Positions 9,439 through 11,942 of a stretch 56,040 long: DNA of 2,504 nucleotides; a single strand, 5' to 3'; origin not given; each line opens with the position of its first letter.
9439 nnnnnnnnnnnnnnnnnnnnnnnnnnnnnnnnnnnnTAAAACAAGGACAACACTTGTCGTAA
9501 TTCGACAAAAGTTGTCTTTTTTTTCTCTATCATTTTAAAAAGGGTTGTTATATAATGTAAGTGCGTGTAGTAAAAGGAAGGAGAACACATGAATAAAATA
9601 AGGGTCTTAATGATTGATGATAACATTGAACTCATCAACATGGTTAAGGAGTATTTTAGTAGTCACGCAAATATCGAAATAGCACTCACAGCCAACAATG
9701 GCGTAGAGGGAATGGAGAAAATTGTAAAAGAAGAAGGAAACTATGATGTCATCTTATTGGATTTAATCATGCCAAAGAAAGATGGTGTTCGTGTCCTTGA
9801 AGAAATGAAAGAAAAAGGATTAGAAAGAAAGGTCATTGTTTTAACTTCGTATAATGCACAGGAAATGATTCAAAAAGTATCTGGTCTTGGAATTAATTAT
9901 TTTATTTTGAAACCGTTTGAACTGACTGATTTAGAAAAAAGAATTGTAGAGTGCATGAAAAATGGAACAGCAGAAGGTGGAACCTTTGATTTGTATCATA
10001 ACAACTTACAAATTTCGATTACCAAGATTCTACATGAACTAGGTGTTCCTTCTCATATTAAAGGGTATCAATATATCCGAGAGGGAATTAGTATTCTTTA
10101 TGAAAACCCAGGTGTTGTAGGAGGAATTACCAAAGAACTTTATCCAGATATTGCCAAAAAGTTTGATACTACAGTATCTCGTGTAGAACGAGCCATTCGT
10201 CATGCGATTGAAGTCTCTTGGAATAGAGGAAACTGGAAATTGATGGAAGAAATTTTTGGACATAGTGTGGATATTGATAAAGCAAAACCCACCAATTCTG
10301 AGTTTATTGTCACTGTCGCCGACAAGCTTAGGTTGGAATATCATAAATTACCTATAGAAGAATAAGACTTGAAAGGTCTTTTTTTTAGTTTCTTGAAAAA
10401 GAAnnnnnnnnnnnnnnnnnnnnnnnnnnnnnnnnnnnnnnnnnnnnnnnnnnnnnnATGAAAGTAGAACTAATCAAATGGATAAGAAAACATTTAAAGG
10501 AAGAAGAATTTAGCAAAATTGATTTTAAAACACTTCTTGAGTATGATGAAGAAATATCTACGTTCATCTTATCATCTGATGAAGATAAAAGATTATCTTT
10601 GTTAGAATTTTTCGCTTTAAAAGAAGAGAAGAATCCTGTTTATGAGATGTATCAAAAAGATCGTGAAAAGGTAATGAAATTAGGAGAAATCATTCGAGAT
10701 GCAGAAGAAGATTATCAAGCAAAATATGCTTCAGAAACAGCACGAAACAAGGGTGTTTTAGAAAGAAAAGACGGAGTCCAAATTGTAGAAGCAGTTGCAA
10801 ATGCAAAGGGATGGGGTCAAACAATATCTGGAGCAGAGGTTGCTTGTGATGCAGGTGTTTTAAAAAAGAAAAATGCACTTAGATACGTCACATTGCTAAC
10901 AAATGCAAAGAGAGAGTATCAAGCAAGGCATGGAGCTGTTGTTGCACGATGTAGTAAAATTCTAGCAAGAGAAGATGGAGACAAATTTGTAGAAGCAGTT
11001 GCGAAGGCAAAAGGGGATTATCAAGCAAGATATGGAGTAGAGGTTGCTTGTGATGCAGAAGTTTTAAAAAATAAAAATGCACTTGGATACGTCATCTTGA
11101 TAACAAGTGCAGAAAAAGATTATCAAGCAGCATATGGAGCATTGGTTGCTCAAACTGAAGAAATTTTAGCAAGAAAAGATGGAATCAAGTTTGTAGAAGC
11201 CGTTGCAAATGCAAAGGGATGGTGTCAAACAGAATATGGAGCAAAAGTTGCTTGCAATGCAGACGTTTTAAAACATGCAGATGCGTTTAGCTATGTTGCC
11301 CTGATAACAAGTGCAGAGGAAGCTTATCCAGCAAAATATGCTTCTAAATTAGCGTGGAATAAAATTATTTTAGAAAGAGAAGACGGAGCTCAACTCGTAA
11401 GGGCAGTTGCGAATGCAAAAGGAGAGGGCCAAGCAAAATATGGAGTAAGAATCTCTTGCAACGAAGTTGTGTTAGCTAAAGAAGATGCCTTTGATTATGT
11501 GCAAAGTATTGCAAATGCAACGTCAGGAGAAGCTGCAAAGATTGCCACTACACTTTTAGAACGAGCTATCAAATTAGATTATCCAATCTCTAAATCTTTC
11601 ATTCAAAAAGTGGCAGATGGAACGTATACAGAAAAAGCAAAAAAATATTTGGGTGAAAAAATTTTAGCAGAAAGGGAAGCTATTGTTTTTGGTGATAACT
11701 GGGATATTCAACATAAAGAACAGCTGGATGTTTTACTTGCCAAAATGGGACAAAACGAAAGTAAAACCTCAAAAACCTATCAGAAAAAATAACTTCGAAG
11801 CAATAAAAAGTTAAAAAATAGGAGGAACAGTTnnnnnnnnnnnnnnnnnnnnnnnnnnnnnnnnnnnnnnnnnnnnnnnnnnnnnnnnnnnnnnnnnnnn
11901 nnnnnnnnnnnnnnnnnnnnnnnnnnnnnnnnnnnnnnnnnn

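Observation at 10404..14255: Tandem array of three paralogous proteins built from strict 34-residue repeats, directly downstream of spo0A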

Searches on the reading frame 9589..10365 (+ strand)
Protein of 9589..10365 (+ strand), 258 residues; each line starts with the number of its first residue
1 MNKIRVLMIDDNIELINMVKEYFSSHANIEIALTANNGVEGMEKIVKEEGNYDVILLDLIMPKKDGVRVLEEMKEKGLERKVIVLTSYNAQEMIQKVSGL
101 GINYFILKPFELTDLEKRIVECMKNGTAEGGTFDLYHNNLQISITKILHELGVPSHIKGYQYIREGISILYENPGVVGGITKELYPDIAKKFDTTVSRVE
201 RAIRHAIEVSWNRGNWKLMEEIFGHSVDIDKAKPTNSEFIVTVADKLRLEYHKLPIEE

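Call 3: search_protein_families(library=pfam, proteins=[window:9589-10365:+], max_evalue=1)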
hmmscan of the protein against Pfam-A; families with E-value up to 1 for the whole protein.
window:9589-10365:+ (258 aa): 5 families
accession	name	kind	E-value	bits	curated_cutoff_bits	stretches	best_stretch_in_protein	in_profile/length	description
PF08769.17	Spo0A_C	-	2.2e-40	137.3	25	1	144-247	1-104/104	Sporulation initiation factor Spo0A C terminal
PF00072.30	Response_reg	-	4.9e-22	78.6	30.2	1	6-119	1-110/111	Response regulator receiver domain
PF02608.20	Bmp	-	0.011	15.2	24.1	1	38-98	21-79/301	ABC transporter substrate-binding protein PnrA-like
PF13847.12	Methyltransf_31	-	0.043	14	27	1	6-98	31-123/145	Methyltransferase domain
PF14297.12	Lin1244_N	-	0.088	14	25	1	157-210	23-77/95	Lin1244/Lin1753-like, N-terminal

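Call 4: search_protein_families(library=ncbifam, proteins=[window:9589-10365:+], max_evalue=1)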
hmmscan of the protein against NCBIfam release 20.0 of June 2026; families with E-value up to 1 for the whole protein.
window:9589-10365:+ (258 aa): 100 families (the best 25 are shown)
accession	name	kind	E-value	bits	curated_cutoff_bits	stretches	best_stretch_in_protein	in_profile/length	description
TIGR02875.1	spore_0_A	equivalog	9.1e-83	277.5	200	1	2-251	1-259/262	sporulation transcription factor Spo0A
NF051850.1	RespRegRprY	equivalog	9e-16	58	370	1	2-124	3-121/234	response regulator transcription factor RprY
TIGR01387.1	cztR_silR_copR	subfamily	3.5e-15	56.3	279.2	1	6-132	1-123/218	heavy metal response regulator transcription factor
NF007935.0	PRK10651.1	equivalog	5.3e-15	55.2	250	1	3-121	6-122/216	two-component system response regulator NarL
NF041367.1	CheY_Halo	equivalog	1.9e-14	54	200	1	6-119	1-110/114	chemotaxis protein CheY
NF001965.0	PRK00742.1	subfamily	3.8e-14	52.7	293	1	2-110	2-109/357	chemotaxis-specific protein-glutamate methyltransferase CheB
NF007969.0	PRK10693.1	equivalog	5.9e-14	51.8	329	1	5-123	9-124/337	two-component system response regulator RssB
NF008469.0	PRK11361.1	equivalog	1.3e-12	47.2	714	1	4-117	5-114/461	acetoacetate metabolism transcriptional regulator AtoC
NF045991.1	RespRegCtrARhodob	equivalog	1.5e-12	47.8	350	1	4-124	1-117/224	response regulator transcription factor CtrA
NF007005.1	PRK09468.1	equivalog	1.8e-12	47.2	331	1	3-127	3-123/237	osmolarity response regulator transcription factor OmpR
NF052445.1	RespRegMctR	equivalog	2.6e-12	46.6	300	1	3-125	1-121/205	two-component system response regulator MctR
NF007750.0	PRK10430.1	equivalog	4.9e-12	45.9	262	1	4-120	2-118/239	two-component system response regulator DcuR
NF007928.2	PRK10643.1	equivalog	1.3e-11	44.6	330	1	34-145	28-137/216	two-component system response regulator PmrA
NF012023.0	PRK15479.1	equivalog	1.8e-11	44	337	1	4-124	1-117/224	transcriptional regulator TctD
NF009206.0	PRK12555.1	subfamily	2.2e-11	43.3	342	1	4-94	1-88/340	chemotaxis-specific protein-glutamate methyltransferase CheB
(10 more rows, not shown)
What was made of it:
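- Checked: spo0A (9589-10365) matches TIGR02875 at 9e-83 (call 4).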

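Call 16: find_related_loci(query=window:9589-10362:+, collection=genome_contigs, flank=10000)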
Query window:9589-10362:+ (258 aa) in genome_contigs; peptide patterns used: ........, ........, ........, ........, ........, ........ (x = any residue, [..] = any of these).
599 stretches matched a pattern (row limit reached: there are more); 561 encode a relative of the query (tblastn E <= 1e-3); the best 80 are kept; 80 distinct loci.
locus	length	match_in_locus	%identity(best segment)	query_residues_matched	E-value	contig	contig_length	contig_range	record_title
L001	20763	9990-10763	90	1-258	2e-157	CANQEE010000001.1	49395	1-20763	MAG: uncultured Bacilli bacterium isolate Lapin-007__bin12 genome assembly, contig: Lapin-007__NODE_168_length_49395_cov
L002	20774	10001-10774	87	1-258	3e-153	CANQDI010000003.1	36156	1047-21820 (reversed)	MAG: uncultured Bacilli bacterium isolate Lapin-003-2__bin26 genome assembly, contig: Lapin-003-2__NODE_1114_length_3615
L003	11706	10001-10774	87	1-258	1e-152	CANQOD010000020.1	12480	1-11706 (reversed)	MAG: uncultured Bacilli bacterium isolate Lapin-032__bin97 genome assembly, contig: Lapin-032__NODE_7106_length_12480_co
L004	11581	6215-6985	76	1-257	4e-135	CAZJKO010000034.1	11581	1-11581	MAG TPA_asm: uncultured Muribaculaceae bacterium isolate SRP287540_co1_54 genome assembly, contig: NODE_6147_length_1158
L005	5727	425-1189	78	2-256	1e-135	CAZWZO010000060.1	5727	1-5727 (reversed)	MAG TPA_asm: uncultured Muribaculaceae bacterium isolate binchicken_co354_12 genome assembly, contig: NODE_16404_length_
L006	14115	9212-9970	78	1-253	5e-133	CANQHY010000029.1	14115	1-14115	MAG: uncultured Bacilli bacterium isolate Lapin-027__bin75 genome assembly, contig: Lapin-027__NODE_4127_length_14115_co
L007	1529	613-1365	77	1-253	4e-143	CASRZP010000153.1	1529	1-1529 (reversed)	MAG: uncultured Bacilli bacterium isolate extra-ERR2497921.18_1677795682 genome assembly, contig: NODE_11005_length_1529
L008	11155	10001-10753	76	1-253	1e-131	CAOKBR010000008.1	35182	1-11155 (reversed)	MAG TPA_asm: uncultured Tenericutes bacterium isolate SRR15604613_bin.59_metawrap_v1.3_MAG genome assembly, contig: NODE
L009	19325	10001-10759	76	1-253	3e-131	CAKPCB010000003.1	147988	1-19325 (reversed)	MAG: uncultured Bacilli bacterium isolate REFINED_METABAT215_TOP10_CONTIGS_1500_ASSEMBLY_K77_MERGED__Hadza_MoBio_hadza-I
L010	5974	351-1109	77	1-253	6e-131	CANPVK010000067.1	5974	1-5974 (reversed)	MAG: uncultured Bacilli bacterium isolate Lapin-001__bin29 genome assembly, contig: Lapin-001__NODE_10395_length_5974_co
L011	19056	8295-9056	74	1-254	1e-130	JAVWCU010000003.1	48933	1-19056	MAG: Bacilli bacterium isolate CGS10Y4-bin68 NODE_471_length_48933_cov_9.388130, whole genome shotgun sequence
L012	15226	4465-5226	73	1-254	3e-130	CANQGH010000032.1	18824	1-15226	MAG: uncultured Bacilli bacterium isolate Lapin-001__bin74 genome assembly, contig: Lapin-001__NODE_3104_length_18824_co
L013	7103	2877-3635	75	1-253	4e-130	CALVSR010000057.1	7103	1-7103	MAG: uncultured Bacilli bacterium isolate BRZ_GB__bin120 genome assembly, contig: BRZ_GB__NODE_14283_length_7103_cov_7.1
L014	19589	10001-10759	76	1-253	2e-130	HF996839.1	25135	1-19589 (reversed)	Clostridium sp. CAG:710 genomic scaffold, scf6, whole genome shotgun sequence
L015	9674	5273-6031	75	1-253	2e-129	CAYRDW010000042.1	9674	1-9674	MAG TPA_asm: uncultured Muribaculaceae bacterium isolate SRP294416_co2_517 genome assembly, contig: NODE_10655_length_96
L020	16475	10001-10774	74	1-258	5e-128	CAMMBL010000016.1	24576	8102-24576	MAG: uncultured Tenericutes bacterium isolate ERR4303219_bin.56_MetaWRAP_v1.1_MAG genome assembly, contig: NODE_2426_len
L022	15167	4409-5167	74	1-253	3e-127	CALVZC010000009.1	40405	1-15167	MAG: uncultured Bacilli bacterium isolate BRZ_FK__bin67 genome assembly, contig: BRZ_FK__NODE_1237_length_40405_cov_47.1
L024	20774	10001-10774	73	1-258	8e-127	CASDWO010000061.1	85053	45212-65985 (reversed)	uncultured bacterium isolate SI.A50.metabat-bins.20 genome assembly, contig: SI.A50.metabat-bins.20.fa_k141_243801, whol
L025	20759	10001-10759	71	1-253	8e-127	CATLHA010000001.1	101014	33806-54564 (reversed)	MAG TPA_asm: uncultured Bacillales bacterium isolate MGG03199_1680015500 genome assembly, contig: ERR2497919_28, whole g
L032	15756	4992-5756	75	1-253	2e-125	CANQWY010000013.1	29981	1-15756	MAG: uncultured Bacilli bacterium isolate Lapin-012__bin84 genome assembly, contig: Lapin-012__NODE_2347_length_29981_co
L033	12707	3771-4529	74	1-253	2e-125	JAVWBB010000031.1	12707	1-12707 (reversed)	MAG: Bacilli bacterium isolate CGS10Y4-bin22 NODE_4340_length_12707_cov_50.562757, whole genome shotgun sequence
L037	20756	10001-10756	73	1-253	8e-125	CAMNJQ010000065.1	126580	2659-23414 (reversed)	MAG: uncultured Clostridium sp. isolate SRR873599_bin.28_metaWRAP_v1.3_MAG genome assembly, contig: ERZ1756080.1344361,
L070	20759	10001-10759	71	2-256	1e-120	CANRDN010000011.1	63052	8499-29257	MAG: uncultured Bacilli bacterium isolate Lapin-026__bin19 genome assembly, contig: Lapin-026__NODE_462_length_63052_cov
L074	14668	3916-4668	71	1-252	7e-120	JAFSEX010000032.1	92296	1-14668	MAG: Bacilli bacterium isolate RGIG3080 Goat_Rectum-5__c342987, whole genome shotgun sequence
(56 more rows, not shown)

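Call 90: search_protein_families(library=pfam, proteins=[L002:10866-11822:+, L020:10873-11607:+, L022:5567-7024:+, L024:10903-11946:+, L032:5952-7754:+, L033:4627-6522:+, L037:10809-11405:+, L070:10779-11417:+, L074:4826-5695:+, L025:11069-11518:+], max_evalue=0.001)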
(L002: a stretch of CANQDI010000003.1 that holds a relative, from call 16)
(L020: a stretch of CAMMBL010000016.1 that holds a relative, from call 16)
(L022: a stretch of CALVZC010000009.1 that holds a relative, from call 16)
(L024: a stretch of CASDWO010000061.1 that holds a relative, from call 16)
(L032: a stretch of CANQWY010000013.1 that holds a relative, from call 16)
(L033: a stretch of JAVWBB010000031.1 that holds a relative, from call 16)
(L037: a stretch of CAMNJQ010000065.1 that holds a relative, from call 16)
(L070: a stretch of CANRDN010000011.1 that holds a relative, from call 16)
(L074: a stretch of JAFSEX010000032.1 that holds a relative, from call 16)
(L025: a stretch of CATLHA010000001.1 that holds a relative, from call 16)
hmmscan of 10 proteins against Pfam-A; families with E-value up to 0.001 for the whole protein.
L002:10866-11822:+ (319 aa): 1 family
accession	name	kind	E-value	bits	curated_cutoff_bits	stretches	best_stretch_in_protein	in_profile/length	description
PF07751.16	Abi_2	-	1.1e-42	146.8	25.6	1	33-221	1-184/184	Abi-like protein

L020:10873-11607:+ (245 aa): 1 family
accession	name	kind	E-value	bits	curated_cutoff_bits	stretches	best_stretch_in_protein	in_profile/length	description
PF02661.23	Fic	-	5.9e-16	59.5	24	1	82-177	2-90/93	Fic/DOC family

L022:5567-7024:+ (486 aa): 0 families

L024:10903-11946:+ (348 aa): 0 families

L032:5952-7754:+ (601 aa): 0 families

L033:4627-6522:+ (632 aa): 1 family
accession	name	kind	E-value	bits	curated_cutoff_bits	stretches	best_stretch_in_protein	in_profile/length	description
PF00884.28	Sulfatase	-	7.3e-24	85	25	1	239-544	2-300/301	Sulfatase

L037:10809-11405:+ (199 aa): 0 families

L070:10779-11417:+ (213 aa): 0 families

L074:4826-5695:+ (290 aa): 1 family
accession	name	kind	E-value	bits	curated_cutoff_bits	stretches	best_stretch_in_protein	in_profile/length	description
PF10543.14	ORF6N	-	2.2e-28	98.8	27.8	1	15-104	2-86/86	ORF6N domain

L025:11069-11518:+ (150 aa): 0 families

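Call 91: search_protein_families(library=padloc, proteins=[L002:10866-11822:+, L020:10873-11607:+, L022:5567-7024:+, L024:10903-11946:+, L032:5952-7754:+, L033:4627-6522:+, L037:10809-11405:+, L070:10779-11417:+, L074:4826-5695:+, L025:11069-11518:+], max_evalue=0.001)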
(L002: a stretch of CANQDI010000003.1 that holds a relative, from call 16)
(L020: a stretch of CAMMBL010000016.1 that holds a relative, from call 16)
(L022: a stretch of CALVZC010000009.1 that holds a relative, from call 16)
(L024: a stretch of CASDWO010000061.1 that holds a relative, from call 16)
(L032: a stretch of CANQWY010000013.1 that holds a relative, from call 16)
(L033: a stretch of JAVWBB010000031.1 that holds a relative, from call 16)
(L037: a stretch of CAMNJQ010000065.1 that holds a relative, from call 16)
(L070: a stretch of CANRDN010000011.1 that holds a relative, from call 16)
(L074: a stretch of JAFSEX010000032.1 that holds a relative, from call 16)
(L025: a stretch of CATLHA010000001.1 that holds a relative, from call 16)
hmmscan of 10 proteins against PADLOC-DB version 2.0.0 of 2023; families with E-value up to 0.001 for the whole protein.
L002:10866-11822:+ (319 aa): 1 family
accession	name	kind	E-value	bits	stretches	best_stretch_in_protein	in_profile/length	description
PDLC02344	AbiD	-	2.7e-62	209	1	3-310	2-276/277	AbiD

L020:10873-11607:+ (245 aa): 9 families
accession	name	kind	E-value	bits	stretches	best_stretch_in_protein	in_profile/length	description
PDLC04837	PDC-S04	-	1.1e-85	284.6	1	6-229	9-231/234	-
PDLC04836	PDC-S04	-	2.3e-59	198.5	1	11-233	14-238/244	-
PDLC04840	PDC-S04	-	4e-29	100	1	17-230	6-220/227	-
PDLC03963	SoFic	-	4.1e-19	67.2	1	29-217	63-255/361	-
PDLC04839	PDC-S04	-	2.6e-09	35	1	125-209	100-190/205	-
PDLC04838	PDC-S04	-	4.5e-07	27.9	1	147-223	129-203/209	-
PDLC04966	PDC-S24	-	8.3e-07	26.2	1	124-176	278-332/497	-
PDLC04841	PDC-S04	-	7.2e-06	23.8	1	134-220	182-266/292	-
PDLC04842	PDC-S04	-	0.00017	19.4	1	137-206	87-156/202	-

L022:5567-7024:+ (486 aa): 0 families

L024:10903-11946:+ (348 aa): 0 families

L032:5952-7754:+ (601 aa): 0 families

L033:4627-6522:+ (632 aa): 0 families

L037:10809-11405:+ (199 aa): 0 families

L070:10779-11417:+ (213 aa): 0 families

L074:4826-5695:+ (290 aa): 4 families
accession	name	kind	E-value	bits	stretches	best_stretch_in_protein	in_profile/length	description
PDLC04869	PDC-S05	-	5.7e-94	312.7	1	5-289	10-300/306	-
PDLC04856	PDC-S05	-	2.3e-42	142.7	1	8-161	8-163/177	-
PDLC04879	PDC-S05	-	2.4e-36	123.7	1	137-280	128-277/285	-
PDLC04849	PDC-S05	-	9.7e-29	98.4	1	8-134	6-126/183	-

L025:11069-11518:+ (150 aa): 0 families

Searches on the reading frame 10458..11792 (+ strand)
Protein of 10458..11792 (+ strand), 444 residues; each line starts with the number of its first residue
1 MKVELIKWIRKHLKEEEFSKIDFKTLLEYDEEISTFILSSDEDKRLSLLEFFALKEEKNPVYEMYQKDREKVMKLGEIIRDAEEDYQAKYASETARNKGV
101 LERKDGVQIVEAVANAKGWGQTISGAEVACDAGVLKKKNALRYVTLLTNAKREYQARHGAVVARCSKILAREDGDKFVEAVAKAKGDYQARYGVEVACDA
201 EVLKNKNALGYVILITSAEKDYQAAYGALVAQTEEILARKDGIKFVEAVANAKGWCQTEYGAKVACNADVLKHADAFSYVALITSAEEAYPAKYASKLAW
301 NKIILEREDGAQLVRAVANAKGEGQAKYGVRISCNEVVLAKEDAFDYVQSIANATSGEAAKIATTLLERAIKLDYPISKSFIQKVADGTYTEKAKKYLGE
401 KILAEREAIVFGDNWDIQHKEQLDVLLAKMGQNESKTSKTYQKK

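Call 3: search_protein_families(library=pfam, proteins=[window:10458-11792:+], max_evalue=1)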
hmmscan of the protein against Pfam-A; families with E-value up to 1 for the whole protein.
window:10458-11792:+ (444 aa): 1 family
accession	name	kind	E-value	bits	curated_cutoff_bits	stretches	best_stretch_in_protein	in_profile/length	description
PF05569.17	Peptidase_M56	-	0.079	12.6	31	0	126-150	239-266/296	BlaR1 peptidase M56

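Call 4: search_protein_families(library=ncbifam, proteins=[window:10458-11792:+], max_evalue=1)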
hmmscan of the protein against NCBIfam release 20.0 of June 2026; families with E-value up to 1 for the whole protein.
window:10458-11792:+ (444 aa): 0 families

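Call 62: search_protein_families(library=padloc, proteins=[window:10458-11789:+], max_evalue=0.1)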
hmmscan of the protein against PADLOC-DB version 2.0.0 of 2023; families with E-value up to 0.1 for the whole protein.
window:10458-11789:+ (444 aa): 1 family
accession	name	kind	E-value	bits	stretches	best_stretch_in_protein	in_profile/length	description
PDLC00246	LmuA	-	0.0076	13.7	1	10-115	225-328/355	DUF4297 domain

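Call 63: search_protein_families(library=phrogs, proteins=[window:10458-11789:+], max_evalue=0.1)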
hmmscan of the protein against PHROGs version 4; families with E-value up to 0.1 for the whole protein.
window:10458-11789:+ (444 aa): 2 families
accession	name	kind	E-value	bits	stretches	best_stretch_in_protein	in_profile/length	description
phrog_26022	-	unknown function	0.0039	18.2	0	337-370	16-49/68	-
phrog_38535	-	unknown function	0.038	15.4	0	206-266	15-71/82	-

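Call 74: list_cluster_members(proteins=[window:10458-11789:+, window:11833-13179:+, window:13209-14252:+, window:42119-44467:+, P0013, window:9589-10362:+, window:14443-15711:+])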
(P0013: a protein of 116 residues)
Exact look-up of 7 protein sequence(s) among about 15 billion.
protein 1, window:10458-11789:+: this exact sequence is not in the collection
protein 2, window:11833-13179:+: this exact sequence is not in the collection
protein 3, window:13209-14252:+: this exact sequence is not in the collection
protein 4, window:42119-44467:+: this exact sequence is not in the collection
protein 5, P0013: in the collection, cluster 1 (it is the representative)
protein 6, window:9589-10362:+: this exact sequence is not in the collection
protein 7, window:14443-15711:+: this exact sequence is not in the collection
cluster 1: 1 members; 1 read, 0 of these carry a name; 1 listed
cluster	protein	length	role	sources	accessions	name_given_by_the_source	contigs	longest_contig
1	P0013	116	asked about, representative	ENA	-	-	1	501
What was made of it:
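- Tried and rejected: Exact look-up of the window's own proteins showed they are not in the collection (call 74).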
